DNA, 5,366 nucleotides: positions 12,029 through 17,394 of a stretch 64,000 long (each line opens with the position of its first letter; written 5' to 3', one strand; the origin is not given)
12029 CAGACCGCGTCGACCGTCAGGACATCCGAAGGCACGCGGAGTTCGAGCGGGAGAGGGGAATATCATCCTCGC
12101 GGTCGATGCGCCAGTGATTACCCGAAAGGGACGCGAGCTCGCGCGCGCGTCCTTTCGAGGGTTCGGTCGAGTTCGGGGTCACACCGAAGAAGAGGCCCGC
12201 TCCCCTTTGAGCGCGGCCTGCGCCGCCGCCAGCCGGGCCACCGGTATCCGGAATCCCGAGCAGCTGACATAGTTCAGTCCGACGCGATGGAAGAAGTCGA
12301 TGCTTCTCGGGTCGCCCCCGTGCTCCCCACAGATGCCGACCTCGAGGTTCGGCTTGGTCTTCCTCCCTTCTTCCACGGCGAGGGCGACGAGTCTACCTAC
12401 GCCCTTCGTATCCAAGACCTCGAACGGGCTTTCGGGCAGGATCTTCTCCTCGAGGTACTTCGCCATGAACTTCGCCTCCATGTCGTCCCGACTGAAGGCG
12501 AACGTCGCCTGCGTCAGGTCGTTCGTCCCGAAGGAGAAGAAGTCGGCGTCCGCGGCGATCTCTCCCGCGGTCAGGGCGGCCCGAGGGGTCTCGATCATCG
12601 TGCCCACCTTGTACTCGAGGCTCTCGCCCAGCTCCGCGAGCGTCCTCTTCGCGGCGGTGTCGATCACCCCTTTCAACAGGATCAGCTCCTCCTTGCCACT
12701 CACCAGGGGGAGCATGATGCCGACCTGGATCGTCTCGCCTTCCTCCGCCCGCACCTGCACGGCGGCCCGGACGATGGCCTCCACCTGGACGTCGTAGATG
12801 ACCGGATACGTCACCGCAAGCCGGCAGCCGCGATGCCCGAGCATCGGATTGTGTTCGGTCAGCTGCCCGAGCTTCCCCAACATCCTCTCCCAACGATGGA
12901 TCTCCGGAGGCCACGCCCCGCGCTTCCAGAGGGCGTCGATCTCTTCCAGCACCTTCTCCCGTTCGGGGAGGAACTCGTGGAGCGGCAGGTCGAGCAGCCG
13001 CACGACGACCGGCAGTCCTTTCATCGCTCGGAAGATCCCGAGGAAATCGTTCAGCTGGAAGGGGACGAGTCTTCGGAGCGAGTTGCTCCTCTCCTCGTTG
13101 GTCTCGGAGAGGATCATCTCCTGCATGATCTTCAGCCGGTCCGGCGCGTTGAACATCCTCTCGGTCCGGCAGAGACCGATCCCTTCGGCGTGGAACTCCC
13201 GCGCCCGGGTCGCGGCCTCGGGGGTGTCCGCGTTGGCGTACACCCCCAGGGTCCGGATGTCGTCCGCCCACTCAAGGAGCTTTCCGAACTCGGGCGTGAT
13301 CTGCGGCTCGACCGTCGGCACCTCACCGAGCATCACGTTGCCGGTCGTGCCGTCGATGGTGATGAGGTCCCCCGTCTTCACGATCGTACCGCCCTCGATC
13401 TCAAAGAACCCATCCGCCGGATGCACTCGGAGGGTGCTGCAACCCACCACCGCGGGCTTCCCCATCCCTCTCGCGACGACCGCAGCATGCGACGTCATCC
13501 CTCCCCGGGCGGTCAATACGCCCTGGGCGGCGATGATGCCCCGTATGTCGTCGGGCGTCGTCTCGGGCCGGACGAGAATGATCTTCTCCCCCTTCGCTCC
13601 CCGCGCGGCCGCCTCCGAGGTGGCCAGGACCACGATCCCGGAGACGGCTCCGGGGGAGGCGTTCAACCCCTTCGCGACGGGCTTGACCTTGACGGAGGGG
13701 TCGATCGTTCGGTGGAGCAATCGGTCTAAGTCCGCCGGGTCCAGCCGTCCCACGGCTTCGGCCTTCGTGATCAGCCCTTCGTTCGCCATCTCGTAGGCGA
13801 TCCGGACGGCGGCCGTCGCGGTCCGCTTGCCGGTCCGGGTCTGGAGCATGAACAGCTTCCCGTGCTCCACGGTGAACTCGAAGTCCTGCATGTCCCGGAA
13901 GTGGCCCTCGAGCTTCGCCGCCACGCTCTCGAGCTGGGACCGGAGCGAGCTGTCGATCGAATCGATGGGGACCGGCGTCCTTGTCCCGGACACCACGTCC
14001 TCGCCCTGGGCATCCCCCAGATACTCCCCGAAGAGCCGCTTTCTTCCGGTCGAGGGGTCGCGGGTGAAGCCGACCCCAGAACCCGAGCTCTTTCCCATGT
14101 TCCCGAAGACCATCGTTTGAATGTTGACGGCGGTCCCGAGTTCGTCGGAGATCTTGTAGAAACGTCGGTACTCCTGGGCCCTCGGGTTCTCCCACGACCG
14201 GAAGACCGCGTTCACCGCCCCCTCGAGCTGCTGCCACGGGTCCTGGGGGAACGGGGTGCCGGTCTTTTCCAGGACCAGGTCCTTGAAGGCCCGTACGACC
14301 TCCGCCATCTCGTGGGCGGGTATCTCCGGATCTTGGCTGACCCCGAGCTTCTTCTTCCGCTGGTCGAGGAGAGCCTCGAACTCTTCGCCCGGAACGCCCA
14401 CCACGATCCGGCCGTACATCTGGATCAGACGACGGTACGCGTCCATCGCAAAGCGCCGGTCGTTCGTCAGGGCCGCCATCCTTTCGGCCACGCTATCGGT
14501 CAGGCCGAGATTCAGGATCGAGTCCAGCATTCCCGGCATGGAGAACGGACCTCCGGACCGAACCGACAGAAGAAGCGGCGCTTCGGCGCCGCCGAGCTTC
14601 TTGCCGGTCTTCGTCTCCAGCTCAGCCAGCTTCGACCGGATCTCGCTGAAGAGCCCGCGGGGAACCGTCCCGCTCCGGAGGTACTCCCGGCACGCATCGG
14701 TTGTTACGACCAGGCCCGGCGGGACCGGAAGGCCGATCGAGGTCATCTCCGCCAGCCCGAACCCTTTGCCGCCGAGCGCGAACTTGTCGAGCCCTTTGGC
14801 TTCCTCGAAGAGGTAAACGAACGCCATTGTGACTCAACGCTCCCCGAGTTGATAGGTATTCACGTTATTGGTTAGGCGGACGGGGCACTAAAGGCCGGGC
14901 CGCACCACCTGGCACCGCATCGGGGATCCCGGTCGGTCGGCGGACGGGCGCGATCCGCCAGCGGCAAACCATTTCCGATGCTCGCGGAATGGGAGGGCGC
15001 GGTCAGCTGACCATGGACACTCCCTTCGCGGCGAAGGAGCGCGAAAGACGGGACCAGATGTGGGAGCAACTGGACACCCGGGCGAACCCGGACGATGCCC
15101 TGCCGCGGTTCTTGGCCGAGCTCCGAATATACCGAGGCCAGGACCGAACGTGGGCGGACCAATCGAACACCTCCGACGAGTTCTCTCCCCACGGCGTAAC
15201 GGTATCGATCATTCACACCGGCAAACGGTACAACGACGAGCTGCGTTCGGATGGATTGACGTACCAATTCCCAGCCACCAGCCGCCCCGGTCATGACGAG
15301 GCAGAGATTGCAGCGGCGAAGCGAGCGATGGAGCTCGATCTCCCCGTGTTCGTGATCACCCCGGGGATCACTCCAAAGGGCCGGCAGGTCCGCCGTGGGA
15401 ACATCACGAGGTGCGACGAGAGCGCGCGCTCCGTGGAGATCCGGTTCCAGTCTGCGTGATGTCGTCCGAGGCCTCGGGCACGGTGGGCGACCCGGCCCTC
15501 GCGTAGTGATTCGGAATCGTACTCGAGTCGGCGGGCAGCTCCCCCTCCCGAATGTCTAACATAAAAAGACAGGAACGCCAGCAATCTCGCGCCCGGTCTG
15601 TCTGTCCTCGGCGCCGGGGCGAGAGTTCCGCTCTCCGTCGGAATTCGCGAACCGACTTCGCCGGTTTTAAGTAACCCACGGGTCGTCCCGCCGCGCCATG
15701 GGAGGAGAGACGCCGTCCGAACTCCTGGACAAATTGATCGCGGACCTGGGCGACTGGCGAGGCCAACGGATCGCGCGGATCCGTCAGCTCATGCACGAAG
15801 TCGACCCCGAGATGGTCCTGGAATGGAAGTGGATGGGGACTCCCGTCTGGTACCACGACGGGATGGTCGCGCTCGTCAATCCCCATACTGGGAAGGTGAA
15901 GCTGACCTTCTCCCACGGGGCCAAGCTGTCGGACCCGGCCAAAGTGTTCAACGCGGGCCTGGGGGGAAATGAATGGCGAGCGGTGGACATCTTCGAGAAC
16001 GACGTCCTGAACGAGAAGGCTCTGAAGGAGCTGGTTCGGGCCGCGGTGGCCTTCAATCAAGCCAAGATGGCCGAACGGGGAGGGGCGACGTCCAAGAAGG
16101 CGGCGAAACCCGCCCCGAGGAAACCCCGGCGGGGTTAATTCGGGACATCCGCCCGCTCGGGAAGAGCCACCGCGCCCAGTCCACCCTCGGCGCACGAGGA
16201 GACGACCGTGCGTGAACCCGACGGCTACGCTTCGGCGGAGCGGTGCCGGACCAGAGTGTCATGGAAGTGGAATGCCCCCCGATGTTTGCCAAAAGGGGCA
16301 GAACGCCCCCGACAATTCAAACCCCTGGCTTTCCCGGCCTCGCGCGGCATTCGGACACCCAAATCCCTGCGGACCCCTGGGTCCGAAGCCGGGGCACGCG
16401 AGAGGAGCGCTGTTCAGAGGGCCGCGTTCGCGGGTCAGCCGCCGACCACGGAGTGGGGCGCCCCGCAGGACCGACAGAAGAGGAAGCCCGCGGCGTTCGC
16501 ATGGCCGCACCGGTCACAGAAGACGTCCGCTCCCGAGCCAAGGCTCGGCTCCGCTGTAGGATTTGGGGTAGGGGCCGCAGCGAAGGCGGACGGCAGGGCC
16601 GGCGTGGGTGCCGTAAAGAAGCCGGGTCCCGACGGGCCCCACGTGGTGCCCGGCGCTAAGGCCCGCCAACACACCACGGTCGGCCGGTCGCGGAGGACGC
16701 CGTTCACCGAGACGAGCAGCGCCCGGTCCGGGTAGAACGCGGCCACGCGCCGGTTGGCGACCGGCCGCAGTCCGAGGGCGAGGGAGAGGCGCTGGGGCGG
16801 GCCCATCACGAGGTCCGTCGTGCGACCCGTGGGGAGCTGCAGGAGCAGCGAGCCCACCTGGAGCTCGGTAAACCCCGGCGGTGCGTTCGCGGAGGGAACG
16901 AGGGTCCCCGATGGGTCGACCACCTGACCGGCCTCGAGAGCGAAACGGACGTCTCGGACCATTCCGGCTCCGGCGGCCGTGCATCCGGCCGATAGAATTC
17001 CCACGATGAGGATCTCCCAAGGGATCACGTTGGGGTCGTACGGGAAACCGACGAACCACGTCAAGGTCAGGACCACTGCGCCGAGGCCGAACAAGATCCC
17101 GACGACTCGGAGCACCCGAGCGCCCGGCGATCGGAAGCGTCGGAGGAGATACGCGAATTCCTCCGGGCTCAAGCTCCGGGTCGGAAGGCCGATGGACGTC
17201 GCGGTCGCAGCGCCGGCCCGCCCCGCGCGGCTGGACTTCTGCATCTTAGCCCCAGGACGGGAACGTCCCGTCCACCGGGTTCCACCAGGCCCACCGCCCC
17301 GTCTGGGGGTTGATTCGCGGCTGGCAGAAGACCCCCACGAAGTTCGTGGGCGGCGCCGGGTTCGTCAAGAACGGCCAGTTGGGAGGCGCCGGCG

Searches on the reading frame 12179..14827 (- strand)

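Call 52: search_protein_families(library=pfam, proteins=[window:12179-14827:-], max_evalue=0.001)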
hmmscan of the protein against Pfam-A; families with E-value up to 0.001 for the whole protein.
window:12179-14827:- (882 aa): 3 families
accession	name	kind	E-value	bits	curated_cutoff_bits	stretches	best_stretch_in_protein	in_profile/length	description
PF02896.24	PEP-utilizers_C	-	6.1e-78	262.4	22.8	1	514-871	7-291/293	PEP-utilising enzyme, PEP-binding domain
PF01326.24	PPDK_N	-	3.1e-44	152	27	3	61-285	79-217/328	Pyruvate phosphate dikinase, AMP/ATP-binding domain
PF00391.29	PEP-utilizers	-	2.9e-24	84.9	23.1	1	415-496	4-72/72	PEP-utilising enzyme, mobile domain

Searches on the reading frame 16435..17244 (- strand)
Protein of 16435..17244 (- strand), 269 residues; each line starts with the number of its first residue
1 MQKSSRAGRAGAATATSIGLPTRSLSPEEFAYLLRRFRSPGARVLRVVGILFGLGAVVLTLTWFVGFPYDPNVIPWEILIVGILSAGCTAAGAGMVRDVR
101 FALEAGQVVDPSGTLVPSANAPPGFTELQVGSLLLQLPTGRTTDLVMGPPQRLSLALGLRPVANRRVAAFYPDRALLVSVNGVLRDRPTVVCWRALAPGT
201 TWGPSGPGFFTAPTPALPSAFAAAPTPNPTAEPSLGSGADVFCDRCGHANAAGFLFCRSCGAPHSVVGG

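Call 84: search_protein_families(library=pfam, proteins=[window:16435-17244:-], max_evalue=0.0001)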
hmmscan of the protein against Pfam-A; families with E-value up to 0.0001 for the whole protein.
window:16435-17244:- (269 aa): 1 family
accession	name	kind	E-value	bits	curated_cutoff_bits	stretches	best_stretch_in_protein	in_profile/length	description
PF13240.11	Zn_Ribbon_1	-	7.5e-05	22.8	25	0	242-263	1-22/23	zinc-ribbon domain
